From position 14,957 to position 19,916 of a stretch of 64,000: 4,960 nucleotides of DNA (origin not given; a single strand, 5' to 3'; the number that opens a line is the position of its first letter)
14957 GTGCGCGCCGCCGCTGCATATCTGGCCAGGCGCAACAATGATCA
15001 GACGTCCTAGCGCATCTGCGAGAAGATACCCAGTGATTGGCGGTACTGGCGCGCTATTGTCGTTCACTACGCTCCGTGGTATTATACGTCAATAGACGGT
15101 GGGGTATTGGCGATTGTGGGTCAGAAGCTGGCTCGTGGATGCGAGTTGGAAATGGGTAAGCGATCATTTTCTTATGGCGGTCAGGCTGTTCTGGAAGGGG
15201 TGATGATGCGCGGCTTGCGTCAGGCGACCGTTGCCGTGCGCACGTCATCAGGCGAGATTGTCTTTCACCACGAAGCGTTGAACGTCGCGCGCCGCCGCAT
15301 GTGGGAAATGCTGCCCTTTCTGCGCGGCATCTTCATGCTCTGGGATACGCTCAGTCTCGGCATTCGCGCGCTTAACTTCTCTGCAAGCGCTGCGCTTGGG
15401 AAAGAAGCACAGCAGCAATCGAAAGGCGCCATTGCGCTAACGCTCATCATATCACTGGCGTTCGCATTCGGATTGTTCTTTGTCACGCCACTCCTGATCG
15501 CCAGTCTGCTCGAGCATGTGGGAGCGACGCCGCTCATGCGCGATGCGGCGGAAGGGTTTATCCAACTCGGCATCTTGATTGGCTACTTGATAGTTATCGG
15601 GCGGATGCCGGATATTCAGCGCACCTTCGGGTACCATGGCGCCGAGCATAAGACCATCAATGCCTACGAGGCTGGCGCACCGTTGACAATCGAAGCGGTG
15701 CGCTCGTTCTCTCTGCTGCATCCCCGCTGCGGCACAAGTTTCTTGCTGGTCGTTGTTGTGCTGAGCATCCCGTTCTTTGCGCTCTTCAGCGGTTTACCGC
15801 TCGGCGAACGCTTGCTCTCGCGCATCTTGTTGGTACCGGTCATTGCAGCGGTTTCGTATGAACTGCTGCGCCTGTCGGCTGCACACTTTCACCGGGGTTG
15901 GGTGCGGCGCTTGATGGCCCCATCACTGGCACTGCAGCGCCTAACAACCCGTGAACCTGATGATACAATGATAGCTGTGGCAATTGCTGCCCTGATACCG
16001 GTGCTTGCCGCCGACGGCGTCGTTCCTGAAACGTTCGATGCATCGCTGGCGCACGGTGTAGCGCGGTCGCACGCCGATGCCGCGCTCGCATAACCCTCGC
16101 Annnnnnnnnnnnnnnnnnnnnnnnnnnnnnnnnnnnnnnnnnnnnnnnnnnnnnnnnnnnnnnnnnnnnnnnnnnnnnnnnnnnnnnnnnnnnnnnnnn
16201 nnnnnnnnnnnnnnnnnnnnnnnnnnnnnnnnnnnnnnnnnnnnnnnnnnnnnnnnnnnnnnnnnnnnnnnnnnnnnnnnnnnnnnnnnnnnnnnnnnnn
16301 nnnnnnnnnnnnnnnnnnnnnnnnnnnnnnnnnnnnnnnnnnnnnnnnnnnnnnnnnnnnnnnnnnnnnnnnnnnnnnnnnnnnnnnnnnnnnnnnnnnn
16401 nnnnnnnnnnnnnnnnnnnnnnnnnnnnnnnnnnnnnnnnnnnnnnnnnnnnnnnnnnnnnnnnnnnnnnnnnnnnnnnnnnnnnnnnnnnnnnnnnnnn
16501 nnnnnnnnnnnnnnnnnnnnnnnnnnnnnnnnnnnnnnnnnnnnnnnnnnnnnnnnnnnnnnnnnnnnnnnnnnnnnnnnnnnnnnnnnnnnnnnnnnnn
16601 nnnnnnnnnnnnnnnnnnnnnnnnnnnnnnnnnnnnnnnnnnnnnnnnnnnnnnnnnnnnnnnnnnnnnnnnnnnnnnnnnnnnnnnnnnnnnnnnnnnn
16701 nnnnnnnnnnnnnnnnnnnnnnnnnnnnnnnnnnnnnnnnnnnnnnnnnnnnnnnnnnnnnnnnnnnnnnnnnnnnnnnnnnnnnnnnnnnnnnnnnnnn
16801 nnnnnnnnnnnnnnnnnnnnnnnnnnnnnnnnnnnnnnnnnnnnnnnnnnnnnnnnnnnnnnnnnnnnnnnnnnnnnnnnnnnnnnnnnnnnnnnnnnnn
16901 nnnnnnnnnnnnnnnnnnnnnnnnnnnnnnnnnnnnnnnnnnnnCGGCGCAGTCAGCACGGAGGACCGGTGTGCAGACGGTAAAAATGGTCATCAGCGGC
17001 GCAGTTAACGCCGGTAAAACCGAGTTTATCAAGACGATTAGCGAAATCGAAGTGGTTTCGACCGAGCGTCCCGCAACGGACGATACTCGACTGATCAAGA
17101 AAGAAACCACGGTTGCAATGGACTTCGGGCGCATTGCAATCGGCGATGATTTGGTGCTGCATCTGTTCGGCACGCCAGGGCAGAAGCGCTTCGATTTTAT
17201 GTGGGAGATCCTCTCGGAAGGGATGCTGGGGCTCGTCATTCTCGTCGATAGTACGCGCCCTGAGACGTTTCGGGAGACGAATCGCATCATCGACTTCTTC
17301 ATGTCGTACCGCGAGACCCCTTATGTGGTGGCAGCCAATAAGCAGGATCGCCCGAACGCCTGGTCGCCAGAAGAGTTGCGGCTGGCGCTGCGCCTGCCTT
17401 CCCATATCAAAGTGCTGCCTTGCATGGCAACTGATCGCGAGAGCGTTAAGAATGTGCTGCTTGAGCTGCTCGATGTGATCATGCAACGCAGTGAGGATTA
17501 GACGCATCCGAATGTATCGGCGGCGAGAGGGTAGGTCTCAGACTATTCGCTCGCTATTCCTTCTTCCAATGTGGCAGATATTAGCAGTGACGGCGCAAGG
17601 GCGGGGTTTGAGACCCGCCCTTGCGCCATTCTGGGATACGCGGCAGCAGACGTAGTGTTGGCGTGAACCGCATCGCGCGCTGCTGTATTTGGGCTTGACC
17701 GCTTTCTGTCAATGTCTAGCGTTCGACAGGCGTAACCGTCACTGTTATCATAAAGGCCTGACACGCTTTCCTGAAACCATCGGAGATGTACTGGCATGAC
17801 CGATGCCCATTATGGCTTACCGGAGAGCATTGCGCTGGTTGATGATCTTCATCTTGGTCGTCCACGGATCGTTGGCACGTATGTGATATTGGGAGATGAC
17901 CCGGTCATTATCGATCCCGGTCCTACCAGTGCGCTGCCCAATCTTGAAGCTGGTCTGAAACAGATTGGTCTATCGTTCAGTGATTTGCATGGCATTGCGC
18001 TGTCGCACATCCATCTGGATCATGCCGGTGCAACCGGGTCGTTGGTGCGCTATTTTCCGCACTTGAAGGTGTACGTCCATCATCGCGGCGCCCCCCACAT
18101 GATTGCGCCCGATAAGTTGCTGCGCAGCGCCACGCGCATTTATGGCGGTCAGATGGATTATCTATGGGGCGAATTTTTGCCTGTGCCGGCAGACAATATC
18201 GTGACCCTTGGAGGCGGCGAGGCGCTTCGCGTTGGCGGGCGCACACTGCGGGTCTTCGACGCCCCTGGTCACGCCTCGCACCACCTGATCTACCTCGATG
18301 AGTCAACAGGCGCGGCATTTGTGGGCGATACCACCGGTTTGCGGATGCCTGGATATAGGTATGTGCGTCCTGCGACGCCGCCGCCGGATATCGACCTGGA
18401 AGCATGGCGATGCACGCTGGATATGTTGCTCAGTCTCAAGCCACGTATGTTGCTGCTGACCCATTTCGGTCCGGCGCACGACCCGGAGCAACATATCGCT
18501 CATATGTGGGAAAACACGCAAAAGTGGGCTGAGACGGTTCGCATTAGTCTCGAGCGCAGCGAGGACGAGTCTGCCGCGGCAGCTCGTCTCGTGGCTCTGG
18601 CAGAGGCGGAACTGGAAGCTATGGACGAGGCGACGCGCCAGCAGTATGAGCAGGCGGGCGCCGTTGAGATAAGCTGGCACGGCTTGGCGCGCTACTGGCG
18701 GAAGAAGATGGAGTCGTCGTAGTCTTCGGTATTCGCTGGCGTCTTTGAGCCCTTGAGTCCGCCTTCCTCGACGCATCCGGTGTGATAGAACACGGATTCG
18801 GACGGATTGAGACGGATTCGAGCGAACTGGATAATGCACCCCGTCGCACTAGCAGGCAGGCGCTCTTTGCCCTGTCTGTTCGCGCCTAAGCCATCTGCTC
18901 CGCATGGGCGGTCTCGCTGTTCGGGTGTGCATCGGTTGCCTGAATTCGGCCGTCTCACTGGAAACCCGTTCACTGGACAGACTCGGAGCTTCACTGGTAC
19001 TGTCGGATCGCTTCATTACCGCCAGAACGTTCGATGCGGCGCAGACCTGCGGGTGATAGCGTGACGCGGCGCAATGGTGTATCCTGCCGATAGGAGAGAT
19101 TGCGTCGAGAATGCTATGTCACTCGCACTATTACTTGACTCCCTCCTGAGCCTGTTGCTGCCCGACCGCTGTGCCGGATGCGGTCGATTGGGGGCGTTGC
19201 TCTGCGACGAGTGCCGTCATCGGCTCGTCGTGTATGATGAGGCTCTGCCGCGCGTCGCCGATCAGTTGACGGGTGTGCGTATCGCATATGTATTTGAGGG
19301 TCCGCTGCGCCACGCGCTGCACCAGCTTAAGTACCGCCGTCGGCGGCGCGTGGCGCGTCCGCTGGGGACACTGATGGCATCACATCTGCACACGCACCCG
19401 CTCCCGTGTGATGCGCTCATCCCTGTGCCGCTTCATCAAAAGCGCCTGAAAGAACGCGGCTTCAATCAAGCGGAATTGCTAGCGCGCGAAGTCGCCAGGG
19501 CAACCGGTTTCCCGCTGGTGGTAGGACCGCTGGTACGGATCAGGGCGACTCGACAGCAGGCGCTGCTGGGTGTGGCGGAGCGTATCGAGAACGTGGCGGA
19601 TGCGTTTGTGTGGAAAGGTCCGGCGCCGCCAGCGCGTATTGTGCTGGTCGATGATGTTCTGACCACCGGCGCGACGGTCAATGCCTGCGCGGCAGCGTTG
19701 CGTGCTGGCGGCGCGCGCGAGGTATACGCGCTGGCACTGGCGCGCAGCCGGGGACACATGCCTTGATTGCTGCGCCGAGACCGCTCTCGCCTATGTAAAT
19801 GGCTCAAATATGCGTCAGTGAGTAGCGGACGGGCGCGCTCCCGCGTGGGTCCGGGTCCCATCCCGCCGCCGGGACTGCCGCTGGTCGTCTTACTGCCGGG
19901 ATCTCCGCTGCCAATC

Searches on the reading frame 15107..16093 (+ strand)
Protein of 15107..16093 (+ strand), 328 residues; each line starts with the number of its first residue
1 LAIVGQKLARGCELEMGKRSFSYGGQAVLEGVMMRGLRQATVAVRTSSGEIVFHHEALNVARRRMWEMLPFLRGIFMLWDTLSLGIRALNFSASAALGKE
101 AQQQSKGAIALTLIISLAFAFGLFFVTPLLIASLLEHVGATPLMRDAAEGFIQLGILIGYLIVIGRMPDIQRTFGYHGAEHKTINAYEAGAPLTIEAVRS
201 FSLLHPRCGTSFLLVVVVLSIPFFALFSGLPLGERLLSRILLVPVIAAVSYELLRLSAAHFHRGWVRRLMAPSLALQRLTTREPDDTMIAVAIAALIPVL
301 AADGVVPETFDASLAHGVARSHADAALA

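Call 74: search_protein_families(library=pfam, proteins=[window:15107-16093:+], max_evalue=0.00001)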
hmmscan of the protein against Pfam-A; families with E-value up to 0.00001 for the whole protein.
window:15107-16093:+ (328 aa): 1 family
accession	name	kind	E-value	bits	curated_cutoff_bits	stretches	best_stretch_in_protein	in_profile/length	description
PF07136.16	DUF1385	-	1.7e-80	270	22.1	1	69-300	1-225/227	Protein of unknown function (DUF1385)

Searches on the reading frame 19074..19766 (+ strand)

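Call 3: search_protein_families(library=pfam, proteins=[window:19074-19766:+], max_evalue=0.01)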
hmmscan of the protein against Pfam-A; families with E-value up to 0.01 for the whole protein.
window:19074-19766:+ (230 aa): 3 families
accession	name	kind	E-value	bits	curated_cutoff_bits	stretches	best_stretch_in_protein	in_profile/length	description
PF18912.6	DZR_2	-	3e-05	24.2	27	1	24-53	1-33/56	Double zinc ribbon domain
PF00156.33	Pribosyltran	-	3.4e-05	23.7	26.3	1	188-223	89-124/158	Phosphoribosyl transferase domain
PF15609.12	PRTase_2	-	0.0048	16.9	28.8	0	187-220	120-153/188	Phosphoribosyl transferase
